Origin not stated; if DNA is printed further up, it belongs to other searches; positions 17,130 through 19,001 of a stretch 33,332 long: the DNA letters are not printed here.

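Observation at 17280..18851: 12-heme cytochrome with a CX4CH heme site and a 25-residue poly-Asp/Glu C-terminal tail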

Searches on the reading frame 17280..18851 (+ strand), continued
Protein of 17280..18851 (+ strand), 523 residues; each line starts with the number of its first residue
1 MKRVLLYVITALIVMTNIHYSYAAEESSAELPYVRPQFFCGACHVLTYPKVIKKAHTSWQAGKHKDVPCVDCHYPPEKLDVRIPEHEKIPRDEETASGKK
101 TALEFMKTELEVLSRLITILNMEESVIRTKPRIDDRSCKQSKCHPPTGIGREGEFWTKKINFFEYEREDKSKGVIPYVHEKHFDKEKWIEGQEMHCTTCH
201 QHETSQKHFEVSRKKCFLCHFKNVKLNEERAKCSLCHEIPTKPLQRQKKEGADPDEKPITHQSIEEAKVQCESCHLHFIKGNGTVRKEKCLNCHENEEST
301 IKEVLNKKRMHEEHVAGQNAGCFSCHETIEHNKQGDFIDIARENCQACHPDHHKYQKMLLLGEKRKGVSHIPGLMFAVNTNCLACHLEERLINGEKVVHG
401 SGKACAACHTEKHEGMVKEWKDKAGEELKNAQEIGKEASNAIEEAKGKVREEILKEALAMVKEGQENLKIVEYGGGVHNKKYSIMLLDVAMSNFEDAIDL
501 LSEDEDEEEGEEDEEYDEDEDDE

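Call 14: find_encoding_contigs(protein=P0066, flank=10000, max_places=2)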
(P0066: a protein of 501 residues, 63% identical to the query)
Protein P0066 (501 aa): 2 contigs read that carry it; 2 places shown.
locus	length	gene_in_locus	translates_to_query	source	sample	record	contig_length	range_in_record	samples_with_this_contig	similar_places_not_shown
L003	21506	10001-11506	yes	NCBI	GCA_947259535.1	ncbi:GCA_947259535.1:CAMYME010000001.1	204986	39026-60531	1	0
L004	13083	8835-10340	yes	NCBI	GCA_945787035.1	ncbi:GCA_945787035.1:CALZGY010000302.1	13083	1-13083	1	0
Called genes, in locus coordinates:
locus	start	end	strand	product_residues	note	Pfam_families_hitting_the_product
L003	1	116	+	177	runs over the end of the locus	PF00578:AhpC-TSA, PF08534:Redoxin, PF00085:Thioredoxin, PF00255:GSHPx, PF02630:SCO1-SenC, PF13098:Thioredoxin_2, PF13905:Thioredoxin_8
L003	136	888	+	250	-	PF02683:DsbD_TM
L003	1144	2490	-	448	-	PF00072:Response_reg, PF00158:Sigma54_activat, PF14532:Sigma54_activ_2, PF07724:AAA_2 (weak), PF07728:AAA_5 (weak), PF25601:AAA_lid_14, PF02954:HTH_8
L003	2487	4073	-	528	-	PF17203:sCache_3_2 (weak), PF00672:HAMP, PF00512:HisKA, PF02518:HATPase_c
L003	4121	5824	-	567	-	PF12974:Phosphonate-bd, PF09084:NMT1 (faint), PF16868:NMT1_3 (faint), PF12974:Phosphonate-bd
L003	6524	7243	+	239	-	PF12838:Fer4_7, PF13247:Fer4_11, PF13237:Fer4_10 (weak), PF00037:Fer4, PF12797:Fer4_2, PF12837:Fer4_6 (weak), PF13237:Fer4_10 (weak), PF12838:Fer4_7, +5 more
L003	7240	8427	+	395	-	PF03916:NrfD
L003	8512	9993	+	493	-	PF14537:Cytochrom_c3_2 (faint), PF14522:Cytochrome_C7 (faint), PF13435:Cytochrome_C554 (faint), PF02335:Cytochrom_C552 (weak)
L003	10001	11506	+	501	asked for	PF14522:Cytochrome_C7 (faint), PF14537:Cytochrom_c3_2 (faint), PF22113:Mtrc-MtrF_II-IV_dom (faint), PF02085:Cytochrom_CIII (weak)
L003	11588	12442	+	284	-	PF12797:Fer4_2 (faint), PF13247:Fer4_11, PF00037:Fer4 (weak), PF12837:Fer4_6 (weak), PF13237:Fer4_10 (weak), PF12838:Fer4_7 (weak), PF13187:Fer4_9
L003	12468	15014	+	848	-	PF04879:Molybdop_Fe4S4, PF00384:Molybdopterin, PF01568:Molydop_binding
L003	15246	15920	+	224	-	PF02613:Nitrate_red_del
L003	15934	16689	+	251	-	-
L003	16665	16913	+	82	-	-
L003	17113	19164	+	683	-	-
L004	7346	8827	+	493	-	PF14537:Cytochrom_c3_2 (faint), PF22113:Mtrc-MtrF_II-IV_dom (faint), PF14522:Cytochrome_C7 (faint), PF13435:Cytochrome_C554 (faint), PF02335:Cytochrom_C552 (weak)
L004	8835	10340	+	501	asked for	PF14522:Cytochrome_C7 (faint), PF14537:Cytochrom_c3_2 (faint), PF22113:Mtrc-MtrF_II-IV_dom (faint), PF02085:Cytochrom_CIII (weak)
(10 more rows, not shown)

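Call 28: predict_structure(alignment_id=A1)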
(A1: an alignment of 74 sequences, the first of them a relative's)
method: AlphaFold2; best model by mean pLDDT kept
length: 523 residues; sequences in the alignment: 74
mean_pLDDT: 66.5   pTM: 0.54
mean pLDDT of the five models: 66.5, 62.8, 59.9, 57.9, 56.2
residues with pLDDT >= 90: 77; 70-90: 170; 50-70: 158; < 50: 118
segments of 3 or more residues with pLDDT < 50: 19-54, 77-100, 111-133, 202-211, 218-232, 514-516
pLDDT, mean of each block of 10 residues (from residue 1): 80 66 31 27 36 53 58 49 42 44 52 39 35 51 67 74 64 70 65 65 44 49 41 54 69 64 73 67 71 76 78 73 68 65 63 85 91 76 79 76 78 82 92 97 94 96 96 88 96 97 68 51 49
secondary structure, 60 per line:
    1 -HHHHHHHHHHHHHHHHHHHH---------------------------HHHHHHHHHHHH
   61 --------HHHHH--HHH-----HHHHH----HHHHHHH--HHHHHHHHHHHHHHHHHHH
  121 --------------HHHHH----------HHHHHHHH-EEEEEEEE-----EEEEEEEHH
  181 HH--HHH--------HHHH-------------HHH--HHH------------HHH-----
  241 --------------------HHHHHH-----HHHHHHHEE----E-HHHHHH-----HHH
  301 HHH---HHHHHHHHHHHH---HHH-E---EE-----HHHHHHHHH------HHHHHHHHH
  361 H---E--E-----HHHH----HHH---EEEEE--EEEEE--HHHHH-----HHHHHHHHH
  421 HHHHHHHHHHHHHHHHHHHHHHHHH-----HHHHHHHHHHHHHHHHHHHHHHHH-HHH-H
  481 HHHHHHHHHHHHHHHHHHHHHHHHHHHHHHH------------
elements in order: H2-21 H49-60 H69-73 H84-88 H93-99 H102-120 H135-139 H150-157 E159-166 E172-178 H179-182 H196-199 H261-266 H272-278 H287-292 H298-303 H307-318 H337-345 H352-361 H374-377 E388-392 E395-399 H402-406 H412-445 H451-474 H480-511

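Call 38: find_related_loci(query=A1, collection=genome_contigs, flank=8000)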
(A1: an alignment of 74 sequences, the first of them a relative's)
Query A1 (523 aa) in genome_contigs; peptide patterns used: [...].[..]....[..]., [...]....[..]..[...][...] (x = any residue, [..] = any of these).
160 stretches matched a pattern; 127 encode a relative of the query (tblastn E <= 1e-3); the best 80 are kept; 77 distinct loci.
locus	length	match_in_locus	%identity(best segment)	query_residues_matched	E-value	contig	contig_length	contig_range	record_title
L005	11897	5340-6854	70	1-501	0e+0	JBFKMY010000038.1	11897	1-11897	MAG: Thermodesulfovibrionia bacterium isolate Mix_sand22.2022.08.D.6 k141_4206469_length_11897_cov_9.0000, whole genome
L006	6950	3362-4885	68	1-502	0e+0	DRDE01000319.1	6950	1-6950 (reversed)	MAG TPA_asm: Nitrospirae bacterium isolate HyVt-268 HyVt-268_k295_730341, whole genome shotgun sequence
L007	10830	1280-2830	64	1-510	0e+0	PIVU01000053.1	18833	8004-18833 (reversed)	MAG: Nitrospirae bacterium isolate Glo_13 GloG15_CONTIG3388, whole genome shotgun sequence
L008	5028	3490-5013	64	1-506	0e+0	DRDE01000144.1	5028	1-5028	MAG TPA_asm: Nitrospirae bacterium isolate HyVt-268 HyVt-268_k295_395636, whole genome shotgun sequence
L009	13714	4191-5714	64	1-506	0e+0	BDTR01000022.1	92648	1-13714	Bacterium BMS3Bbin08 DNA, contig: NODE_7, whole genome shotgun sequence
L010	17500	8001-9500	64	8-503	0e+0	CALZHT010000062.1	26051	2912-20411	MAG: uncultured Desulfobulbaceae bacterium isolate FO_M_Desulfobacterota_18 genome assembly, contig: scaffold_2171, whol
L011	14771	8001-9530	65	1-504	0e+0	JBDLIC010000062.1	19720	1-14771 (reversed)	MAG: Nitrospirota bacterium isolate MAG011 MAG011_62, whole genome shotgun sequence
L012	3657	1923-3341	65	31-505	0e+0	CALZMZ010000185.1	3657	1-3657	MAG: Thermodesulfovibrionia bacterium isolate FO_M_Nitrospirota_06 genome assembly, contig: scaffold_53124, whole genome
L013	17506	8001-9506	63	4-504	0e+0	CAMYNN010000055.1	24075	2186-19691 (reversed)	MAG: Thermodesulfovibrionia bacterium isolate FO_M_Nitrospinota_07.1 genome assembly, contig: scaffold_2359, whole genom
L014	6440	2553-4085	63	1-508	0e+0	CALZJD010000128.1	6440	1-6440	MAG: Thermodesulfovibrionia bacterium isolate FO_M_Nitrospirota_05 genome assembly, contig: scaffold_12624, whole genome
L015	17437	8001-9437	64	24-504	0e+0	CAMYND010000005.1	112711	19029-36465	MAG: Thermodesulfovibrionia bacterium isolate FCS_M_Nitrospinota_09 genome assembly, contig: scaffold_334, whole genome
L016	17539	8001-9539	61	1-503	0e+0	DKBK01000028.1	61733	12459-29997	MAG TPA_asm: Nitrospiraceae bacterium UBA6902 UBA6902_contig_1750, whole genome shotgun sequence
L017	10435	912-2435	66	1-506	0e+0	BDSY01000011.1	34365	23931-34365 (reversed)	Bacterium BMS3Abin06 DNA, contig: NODE_37, whole genome shotgun sequence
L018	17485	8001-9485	63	4-503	0e+0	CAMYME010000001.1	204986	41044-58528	MAG: uncultured Desulfuromonadales bacterium isolate FO_M_Desulfobacterota_24.1 genome assembly, contig: scaffold_46, wh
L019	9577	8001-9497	62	2-503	0e+0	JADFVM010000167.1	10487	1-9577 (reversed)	MAG: Proteobacteria bacterium isolate C1.bin.17 k83_1587997, whole genome shotgun sequence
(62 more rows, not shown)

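Call 44: find_encoding_contigs(protein=P0003, flank=6000, max_places=1)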
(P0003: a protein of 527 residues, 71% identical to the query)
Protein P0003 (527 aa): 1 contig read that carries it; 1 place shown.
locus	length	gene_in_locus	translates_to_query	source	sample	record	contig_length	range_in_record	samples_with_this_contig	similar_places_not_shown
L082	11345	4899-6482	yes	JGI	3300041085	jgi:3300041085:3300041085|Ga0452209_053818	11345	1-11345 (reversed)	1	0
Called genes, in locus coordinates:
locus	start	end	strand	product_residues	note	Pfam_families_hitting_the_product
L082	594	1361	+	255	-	PF01145:Band_7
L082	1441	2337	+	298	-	PF12797:Fer4_2 (weak), PF12838:Fer4_7 (weak), PF13247:Fer4_11, PF12797:Fer4_2, PF00037:Fer4, PF12837:Fer4_6, PF13187:Fer4_9, PF13237:Fer4_10, +10 more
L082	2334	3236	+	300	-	PF03916:NrfD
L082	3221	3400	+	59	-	-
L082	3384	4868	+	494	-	PF14522:Cytochrome_C7 (faint), PF14537:Cytochrom_c3_2 (faint), PF09699:Paired_CXXCH_1 (faint), PF13435:Cytochrome_C554 (faint)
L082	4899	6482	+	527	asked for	PF14522:Cytochrome_C7 (faint), PF14537:Cytochrom_c3_2 (faint)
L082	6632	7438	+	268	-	PF14537:Cytochrom_c3_2 (faint), PF09699:Paired_CXXCH_1 (faint), PF14522:Cytochrome_C7 (faint)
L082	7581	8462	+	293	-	PF10518:TAT_signal (weak), PF12838:Fer4_7 (faint), PF13247:Fer4_11, PF12797:Fer4_2 (weak), PF12837:Fer4_6, PF13237:Fer4_10 (weak), PF00037:Fer4, PF13187:Fer4_9 (weak)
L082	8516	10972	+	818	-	PF04879:Molybdop_Fe4S4, PF00384:Molybdopterin, PF01568:Molydop_binding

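Call 45: find_encoding_contigs(protein=P0004, flank=6000, max_places=1)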
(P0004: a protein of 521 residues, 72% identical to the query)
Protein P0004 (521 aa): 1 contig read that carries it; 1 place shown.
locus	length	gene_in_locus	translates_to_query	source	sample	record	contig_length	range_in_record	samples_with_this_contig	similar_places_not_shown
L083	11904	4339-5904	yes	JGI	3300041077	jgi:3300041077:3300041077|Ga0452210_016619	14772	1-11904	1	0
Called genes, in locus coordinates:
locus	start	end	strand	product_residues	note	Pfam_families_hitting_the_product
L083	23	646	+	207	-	PF01145:Band_7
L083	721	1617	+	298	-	PF12797:Fer4_2 (weak), PF12838:Fer4_7 (weak), PF13187:Fer4_9 (weak), PF13237:Fer4_10 (weak), PF13247:Fer4_11, PF00037:Fer4, PF12837:Fer4_6, PF13237:Fer4_10, +10 more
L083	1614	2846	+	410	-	PF03916:NrfD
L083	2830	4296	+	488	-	PF14522:Cytochrome_C7 (faint), PF14537:Cytochrom_c3_2 (faint), PF09699:Paired_CXXCH_1 (faint), PF13435:Cytochrome_C554 (faint)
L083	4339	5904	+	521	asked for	PF14522:Cytochrome_C7 (faint), PF14537:Cytochrom_c3_2 (faint), PF02085:Cytochrom_CIII (weak)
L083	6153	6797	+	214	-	PF09699:Paired_CXXCH_1 (faint), PF14522:Cytochrome_C7 (faint), PF22113:Mtrc-MtrF_II-IV_dom (faint)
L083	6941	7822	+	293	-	PF13187:Fer4_9 (faint), PF12838:Fer4_7 (faint), PF13247:Fer4_11, PF12797:Fer4_2 (weak), PF12837:Fer4_6, PF13237:Fer4_10, PF00037:Fer4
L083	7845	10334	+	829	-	PF04879:Molybdop_Fe4S4, PF00384:Molybdopterin, PF01568:Molydop_binding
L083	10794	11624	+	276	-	PF12974:Phosphonate-bd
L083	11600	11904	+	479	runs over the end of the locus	PF00672:HAMP, PF00512:HisKA, PF02518:HATPase_c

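Call 46: find_encoding_contigs(protein=P0005, flank=6000, max_places=1)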
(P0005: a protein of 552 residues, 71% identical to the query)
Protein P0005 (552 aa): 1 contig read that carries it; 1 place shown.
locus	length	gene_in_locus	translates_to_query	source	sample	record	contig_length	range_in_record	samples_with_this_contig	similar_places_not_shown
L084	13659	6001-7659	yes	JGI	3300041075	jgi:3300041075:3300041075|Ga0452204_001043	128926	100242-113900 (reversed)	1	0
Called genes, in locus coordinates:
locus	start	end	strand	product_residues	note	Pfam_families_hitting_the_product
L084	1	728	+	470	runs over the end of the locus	PF00072:Response_reg, PF00158:Sigma54_activat, PF14532:Sigma54_activ_2, PF00004:AAA (weak), PF07728:AAA_5 (faint), PF25601:AAA_lid_14, PF02954:HTH_8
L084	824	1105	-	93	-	-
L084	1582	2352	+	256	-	PF01145:Band_7, PF13421:Band_7_1 (faint)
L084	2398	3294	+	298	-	PF12797:Fer4_2 (weak), PF12838:Fer4_7 (weak), PF13187:Fer4_9 (weak), PF13247:Fer4_11, PF12797:Fer4_2, PF12837:Fer4_6, PF13237:Fer4_10, PF00037:Fer4, +10 more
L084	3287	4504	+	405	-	PF03916:NrfD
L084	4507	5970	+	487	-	PF14522:Cytochrome_C7 (faint), PF14537:Cytochrom_c3_2 (faint), PF13435:Cytochrome_C554 (faint), PF02335:Cytochrom_C552 (weak)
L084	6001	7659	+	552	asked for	PF14522:Cytochrome_C7 (faint), PF14537:Cytochrom_c3_2 (faint), PF02085:Cytochrom_CIII (weak)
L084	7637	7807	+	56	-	-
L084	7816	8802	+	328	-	PF10518:TAT_signal (faint), PF13187:Fer4_9 (faint), PF13247:Fer4_11, PF00037:Fer4, PF12797:Fer4_2 (weak), PF12837:Fer4_6, PF13237:Fer4_10 (weak)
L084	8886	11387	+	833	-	PF04879:Molybdop_Fe4S4, PF00384:Molybdopterin, PF01568:Molydop_binding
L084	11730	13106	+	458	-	PF03264:Cytochrom_NNT, PF02085:Cytochrom_CIII (faint), PF14522:Cytochrome_C7 (faint), PF14537:Cytochrom_c3_2 (faint), PF22113:Mtrc-MtrF_II-IV_dom (faint)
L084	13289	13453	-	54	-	-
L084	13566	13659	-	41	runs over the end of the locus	-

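Call 47: find_encoding_contigs(protein=P0017, flank=6000, max_places=1)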
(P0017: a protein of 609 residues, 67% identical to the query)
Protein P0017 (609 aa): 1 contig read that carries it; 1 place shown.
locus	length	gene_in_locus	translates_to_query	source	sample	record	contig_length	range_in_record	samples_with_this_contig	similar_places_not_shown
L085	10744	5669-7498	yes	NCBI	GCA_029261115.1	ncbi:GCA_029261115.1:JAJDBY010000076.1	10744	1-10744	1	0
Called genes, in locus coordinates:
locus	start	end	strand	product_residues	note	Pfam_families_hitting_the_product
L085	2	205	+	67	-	?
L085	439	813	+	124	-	PF00072:Response_reg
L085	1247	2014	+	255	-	PF01145:Band_7, PF13421:Band_7_1 (faint)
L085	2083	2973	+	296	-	PF12797:Fer4_2 (weak), PF12838:Fer4_7 (weak), PF13187:Fer4_9, PF13247:Fer4_11, PF12797:Fer4_2, PF12837:Fer4_6, PF13237:Fer4_10, PF00037:Fer4, +8 more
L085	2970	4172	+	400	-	PF03916:NrfD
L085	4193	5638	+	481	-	PF14537:Cytochrom_c3_2 (faint), PF14522:Cytochrome_C7 (faint), PF02335:Cytochrom_C552 (faint), PF13435:Cytochrome_C554 (faint)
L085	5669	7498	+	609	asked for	PF14522:Cytochrome_C7 (faint), PF02085:Cytochrom_CIII (weak), PF14537:Cytochrom_c3_2 (weak)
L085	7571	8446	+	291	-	PF12838:Fer4_7 (faint), PF13247:Fer4_11, PF00037:Fer4, PF12797:Fer4_2 (weak), PF12837:Fer4_6, PF13237:Fer4_10 (weak), PF13187:Fer4_9 (weak)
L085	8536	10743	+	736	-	?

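Call 48: find_encoding_contigs(protein=P0047, flank=6000, max_places=1)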
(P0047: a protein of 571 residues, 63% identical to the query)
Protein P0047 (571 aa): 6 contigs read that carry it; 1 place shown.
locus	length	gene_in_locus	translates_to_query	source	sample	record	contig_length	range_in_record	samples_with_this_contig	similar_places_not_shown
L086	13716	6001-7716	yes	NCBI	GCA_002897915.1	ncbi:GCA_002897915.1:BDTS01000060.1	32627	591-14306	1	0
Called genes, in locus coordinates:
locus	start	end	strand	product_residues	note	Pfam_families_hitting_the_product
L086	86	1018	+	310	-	PF00581:Rhodanese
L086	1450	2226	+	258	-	PF01145:Band_7, PF13421:Band_7_1 (weak)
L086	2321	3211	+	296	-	PF12797:Fer4_2 (weak), PF13187:Fer4_9, PF13237:Fer4_10 (weak), PF13247:Fer4_11, PF12797:Fer4_2, PF12837:Fer4_6, PF13237:Fer4_10, PF00037:Fer4, +8 more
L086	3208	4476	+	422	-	PF03916:NrfD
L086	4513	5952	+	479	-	PF14522:Cytochrome_C7 (faint), PF14537:Cytochrom_c3_2 (faint), PF09699:Paired_CXXCH_1 (faint), PF13435:Cytochrome_C554 (weak)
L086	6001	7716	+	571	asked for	PF14522:Cytochrome_C7 (faint), PF02085:Cytochrom_CIII (weak), PF14537:Cytochrom_c3_2 (weak)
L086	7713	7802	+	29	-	-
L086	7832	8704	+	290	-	PF10518:TAT_signal (weak), PF12838:Fer4_7 (faint), PF13247:Fer4_11, PF00037:Fer4 (weak), PF12837:Fer4_6 (weak), PF13237:Fer4_10 (weak), PF13187:Fer4_9 (weak)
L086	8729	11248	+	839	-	PF04879:Molybdop_Fe4S4, PF00384:Molybdopterin, PF01568:Molydop_binding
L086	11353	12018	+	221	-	PF02613:Nitrate_red_del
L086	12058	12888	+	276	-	PF22113:Mtrc-MtrF_II-IV_dom (faint), PF14537:Cytochrom_c3_2 (faint), PF09699:Paired_CXXCH_1 (faint), PF14522:Cytochrome_C7 (faint)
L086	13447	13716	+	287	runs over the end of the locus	PF22113:Mtrc-MtrF_II-IV_dom (faint)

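Call 49: find_encoding_contigs(protein=P0051, flank=6000, max_places=1)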
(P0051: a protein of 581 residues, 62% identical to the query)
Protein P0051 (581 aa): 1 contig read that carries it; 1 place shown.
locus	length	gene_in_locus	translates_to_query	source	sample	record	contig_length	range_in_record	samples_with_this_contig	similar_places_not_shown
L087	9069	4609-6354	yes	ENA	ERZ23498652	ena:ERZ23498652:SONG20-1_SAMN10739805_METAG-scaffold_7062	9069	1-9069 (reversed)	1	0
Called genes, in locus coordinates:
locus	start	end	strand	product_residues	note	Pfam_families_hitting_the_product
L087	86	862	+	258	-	PF01145:Band_7, PF13421:Band_7_1 (weak)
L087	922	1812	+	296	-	PF12797:Fer4_2 (weak), PF13187:Fer4_9, PF13247:Fer4_11, PF12797:Fer4_2, PF12837:Fer4_6, PF13237:Fer4_10, PF00037:Fer4, PF12838:Fer4_7 (weak), +7 more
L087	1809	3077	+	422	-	PF03916:NrfD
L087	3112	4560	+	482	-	PF14537:Cytochrom_c3_2 (faint), PF09699:Paired_CXXCH_1 (faint), PF14522:Cytochrome_C7 (faint), PF13435:Cytochrome_C554 (faint)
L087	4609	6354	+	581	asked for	PF14522:Cytochrome_C7 (faint), PF02085:Cytochrom_CIII (weak), PF14537:Cytochrom_c3_2 (weak)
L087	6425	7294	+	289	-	PF12838:Fer4_7 (faint), PF13247:Fer4_11, PF00037:Fer4, PF12797:Fer4_2 (weak), PF12837:Fer4_6, PF13237:Fer4_10, PF13187:Fer4_9 (weak)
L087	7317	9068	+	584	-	?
